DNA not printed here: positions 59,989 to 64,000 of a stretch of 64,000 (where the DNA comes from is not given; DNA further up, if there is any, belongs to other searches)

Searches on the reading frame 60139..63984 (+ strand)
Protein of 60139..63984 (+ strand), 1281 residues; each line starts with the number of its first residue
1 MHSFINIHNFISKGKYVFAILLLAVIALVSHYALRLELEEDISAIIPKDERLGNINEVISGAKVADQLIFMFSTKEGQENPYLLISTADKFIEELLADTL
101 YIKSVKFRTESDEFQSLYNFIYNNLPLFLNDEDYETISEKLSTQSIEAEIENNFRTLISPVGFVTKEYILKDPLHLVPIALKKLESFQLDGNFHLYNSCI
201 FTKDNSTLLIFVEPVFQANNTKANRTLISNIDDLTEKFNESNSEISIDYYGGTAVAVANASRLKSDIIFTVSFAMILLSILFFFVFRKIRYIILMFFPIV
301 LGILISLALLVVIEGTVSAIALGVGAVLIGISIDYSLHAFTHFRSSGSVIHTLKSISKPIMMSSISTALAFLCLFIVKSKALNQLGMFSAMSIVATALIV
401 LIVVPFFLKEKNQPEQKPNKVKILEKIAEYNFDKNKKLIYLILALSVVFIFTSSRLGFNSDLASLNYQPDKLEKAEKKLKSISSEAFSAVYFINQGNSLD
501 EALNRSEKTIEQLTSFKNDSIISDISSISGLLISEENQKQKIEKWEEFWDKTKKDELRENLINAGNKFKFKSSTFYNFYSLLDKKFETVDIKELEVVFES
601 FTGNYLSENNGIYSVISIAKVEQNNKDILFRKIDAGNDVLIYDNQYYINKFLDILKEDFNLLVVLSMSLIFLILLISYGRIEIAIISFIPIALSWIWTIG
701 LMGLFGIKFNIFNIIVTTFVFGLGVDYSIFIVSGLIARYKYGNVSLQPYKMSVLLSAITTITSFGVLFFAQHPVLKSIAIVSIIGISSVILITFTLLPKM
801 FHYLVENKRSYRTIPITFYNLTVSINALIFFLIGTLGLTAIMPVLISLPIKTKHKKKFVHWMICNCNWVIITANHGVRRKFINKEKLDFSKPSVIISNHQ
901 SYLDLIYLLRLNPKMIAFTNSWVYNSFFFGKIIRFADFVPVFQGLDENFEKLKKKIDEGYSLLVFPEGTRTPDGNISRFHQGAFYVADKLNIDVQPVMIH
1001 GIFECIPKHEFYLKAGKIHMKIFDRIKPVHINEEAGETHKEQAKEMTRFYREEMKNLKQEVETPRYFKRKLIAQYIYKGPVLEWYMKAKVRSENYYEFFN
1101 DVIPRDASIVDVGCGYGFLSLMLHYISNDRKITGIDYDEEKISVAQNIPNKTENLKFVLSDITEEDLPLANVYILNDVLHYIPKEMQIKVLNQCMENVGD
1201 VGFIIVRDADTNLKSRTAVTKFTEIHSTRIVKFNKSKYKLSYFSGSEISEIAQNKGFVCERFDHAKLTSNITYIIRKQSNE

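Call 12: search_protein_families(library=ncbifam, proteins=[window:60139-63984:+], max_evalue=1e-8)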
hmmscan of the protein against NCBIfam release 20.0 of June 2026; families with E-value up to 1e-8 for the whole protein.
window:60139-63984:+ (1281 aa): 9 families
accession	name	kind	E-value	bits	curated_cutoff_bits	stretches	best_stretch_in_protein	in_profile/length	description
TIGR03480.1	HpnN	hypoth_equivalog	7.3e-37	126.8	751.85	2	662-801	717-856/862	hopanoid biosynthesis associated RND transporter like protein HpnN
TIGR00921.1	2A067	subfamily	6.5e-36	123.6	351.9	2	626-800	550-730/733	hydrophobe/amphiphile efflux-3 (HAE3) family transporter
NF045600.2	BstA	equivalog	1.4e-19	69.5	1400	1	191-592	206-615/903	sterol transporter cytoplasmic membrane protein BstA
NF052374.1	HopndTporHpnN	equivalog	1.3e-18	66.6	1100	1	659-781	714-834/858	hopanoid transporter HpnN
TIGR00530.1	AGP_acyltrn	subfamily_domain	2.2e-17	63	102.95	1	877-999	2-129/130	1-acylglycerol-3-phosphate O-acyltransferase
TIGR00833.1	actII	subfamily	2.6e-14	52.5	874.7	1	228-429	137-355/910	MMPL family RND transporter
NF006386.0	PRK08633.1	equivalog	2.5e-13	48.7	1221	1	830-1006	392-558/1147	acyl-[ACP]--phospholipid O-acyltransferase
NF005291.0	PRK06814.1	equivalog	1.7e-11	42.8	1349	1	889-1054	452-619/1140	acyl-[ACP]--phospholipid O-acyltransferase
NF005959.0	PRK08043.1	equivalog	2.2e-09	36.2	886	1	889-1027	25-161/719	bifunctional acyl-ACP--phospholipid O-acyltransferase/long-chain-fatty-acid--ACP ligase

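Call 23: find_encoding_contigs(protein=window:60139-63984:+, flank=10000, max_places=2)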
Protein window:60139-63984:+ (1281 aa): 3 contigs read that carry it; 1 place shown.
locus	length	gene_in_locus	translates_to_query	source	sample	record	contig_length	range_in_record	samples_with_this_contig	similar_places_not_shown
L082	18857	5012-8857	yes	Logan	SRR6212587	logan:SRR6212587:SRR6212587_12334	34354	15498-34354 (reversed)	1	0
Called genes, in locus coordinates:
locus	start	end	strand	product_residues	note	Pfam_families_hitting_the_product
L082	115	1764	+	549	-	PF13734:Inhibitor_I69, PF01640:Peptidase_C10, PF18998:Flg_new_2, PF18962:Por_Secre_tail (weak)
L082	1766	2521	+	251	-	PF01522:Polysacc_deac_1, PF03065:Glyco_hydro_57 (faint)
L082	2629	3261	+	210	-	PF03548:LolA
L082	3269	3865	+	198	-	-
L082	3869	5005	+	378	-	PF22818:ApeI-like, PF00535:Glycos_transf_2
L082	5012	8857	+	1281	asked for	PF03176:MMPL, PF01553:Acyltransferase, PF05175:MTS (weak), PF08241:Methyltransf_11 (weak), PF08242:Methyltransf_12 (weak), PF13489:Methyltransf_23, PF13649:Methyltransf_25, PF13847:Methyltransf_31, +1 more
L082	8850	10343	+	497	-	PF00890:FAD_binding_2 (weak), PF01266:DAO (weak), PF01494:FAD_binding_3 (weak), PF01593:Amino_oxidase, PF03486:HI0933_like (faint), PF12831:FAD_oxidored (faint), PF13450:NAD_binding_8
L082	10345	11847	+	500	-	PF00890:FAD_binding_2 (weak), PF01266:DAO (weak), PF01593:Amino_oxidase, PF03486:HI0933_like (faint), PF13450:NAD_binding_8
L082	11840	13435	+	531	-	PF03417:AAT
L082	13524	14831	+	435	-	PF00501:AMP-binding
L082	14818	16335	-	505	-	PF00512:HisKA (weak), PF02518:HATPase_c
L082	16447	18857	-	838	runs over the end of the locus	PF13424:TPR_12, PF14938:SNAP (weak), PF24885:TPR_NPHP3, PF00515:TPR_1 (weak), PF13424:TPR_12, PF00515:TPR_1, PF13424:TPR_12, PF07228:SpoIIE, +10 more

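Call 35: search_protein_families(library=ncbifam, proteins=[L082:8850-10343:+, L082:10345-11847:+, L082:11840-13435:+, L082:13524-14831:+], max_evalue=1e-10)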
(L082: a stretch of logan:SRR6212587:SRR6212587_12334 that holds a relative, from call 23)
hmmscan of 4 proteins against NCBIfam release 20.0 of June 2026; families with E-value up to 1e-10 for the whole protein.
L082:8850-10343:+ (497 aa): 6 families
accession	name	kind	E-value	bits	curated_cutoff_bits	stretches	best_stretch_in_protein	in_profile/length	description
TIGR02733.1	desat_CrtD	equivalog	2.6e-29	102.3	549.7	2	170-484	181-488/492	C-3',4' desaturase CrtD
TIGR02730.1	carot_isom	equivalog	9.2e-24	84.1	586.9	1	215-485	226-488/493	carotenoid isomerase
TIGR02734.1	crtI_fam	subfamily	1.7e-21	76.5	238.1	1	6-481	1-485/504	phytoene desaturase family protein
NF058655.1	CrtID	equivalog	5.1e-19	68.5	640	1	6-469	1-464/478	bifunctional phytoene desaturase/3,4-desaturase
NF045637.1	carotdesatCrtDProt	equivalog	3e-12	45.8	580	0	6-55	1-50/485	1-hydroxycarotenoid 3,4-desaturase CrtD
NF005560.0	PRK07233.1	equivalog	4.7e-11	42.2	252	0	6-49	3-46/435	hypothetical protein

L082:10345-11847:+ (500 aa): 6 families
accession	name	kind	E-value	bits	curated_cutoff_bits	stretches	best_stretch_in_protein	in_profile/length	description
TIGR02733.1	desat_CrtD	equivalog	2.1e-38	132.3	549.7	1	8-488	3-489/492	C-3',4' desaturase CrtD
TIGR02730.1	carot_isom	equivalog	6.2e-23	81.4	586.9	1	7-152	1-146/493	carotenoid isomerase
NF058655.1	CrtID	equivalog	9.5e-23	80.8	640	1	9-358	1-358/478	bifunctional phytoene desaturase/3,4-desaturase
TIGR02734.1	crtI_fam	subfamily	1.2e-19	70.4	238.1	1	9-480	1-481/504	phytoene desaturase family protein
NF042421.1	hydcarot_desat_CrtD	equivalog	2.5e-13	49.3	500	1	9-483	4-479/487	1-hydroxycarotenoid 3,4-desaturase CrtD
NF045637.1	carotdesatCrtDProt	equivalog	7.4e-12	44.6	580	0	9-481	1-473/485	1-hydroxycarotenoid 3,4-desaturase CrtD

L082:11840-13435:+ (531 aa): 1 family
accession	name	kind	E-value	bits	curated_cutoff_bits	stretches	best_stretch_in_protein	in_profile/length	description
NF040521.1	C45_proenzyme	subfamily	3.8e-57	194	85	1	60-398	5-312/313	C45 family autoproteolytic acyltransferase/hydrolase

L082:13524-14831:+ (435 aa): 6 families
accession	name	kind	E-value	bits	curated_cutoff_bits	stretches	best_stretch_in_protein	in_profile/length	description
NF053551.1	FlxY_rubin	equivalog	2.8e-204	678.7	520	1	13-431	6-424/424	flexirubin biosynthesis putative acyl-CoA ligase FlxY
NF041878.1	paak_haloarch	equivalog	5e-48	163.7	700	1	12-402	9-401/427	phenylacetate--CoA ligase PaaK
NF045666.1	DVU1553_fam_AMP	equivalog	1.5e-46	159.1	300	1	14-329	21-330/331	DVU_1553 family AMP-dependent CoA ligase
TIGR02155.1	PA_CoA_ligase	equivalog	5.9e-44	150.2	646.3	1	11-412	3-408/422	phenylacetate--CoA ligase PaaK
TIGR03335.1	F390_ftsA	equivalog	1.2e-22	80.3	458.7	1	13-323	11-323/445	coenzyme F390 synthetase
NF041217.1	BagE_FevW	exception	5.6e-16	58.5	800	1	15-377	12-356/424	bagremycin/ferroverdin synthetase BagE/FevW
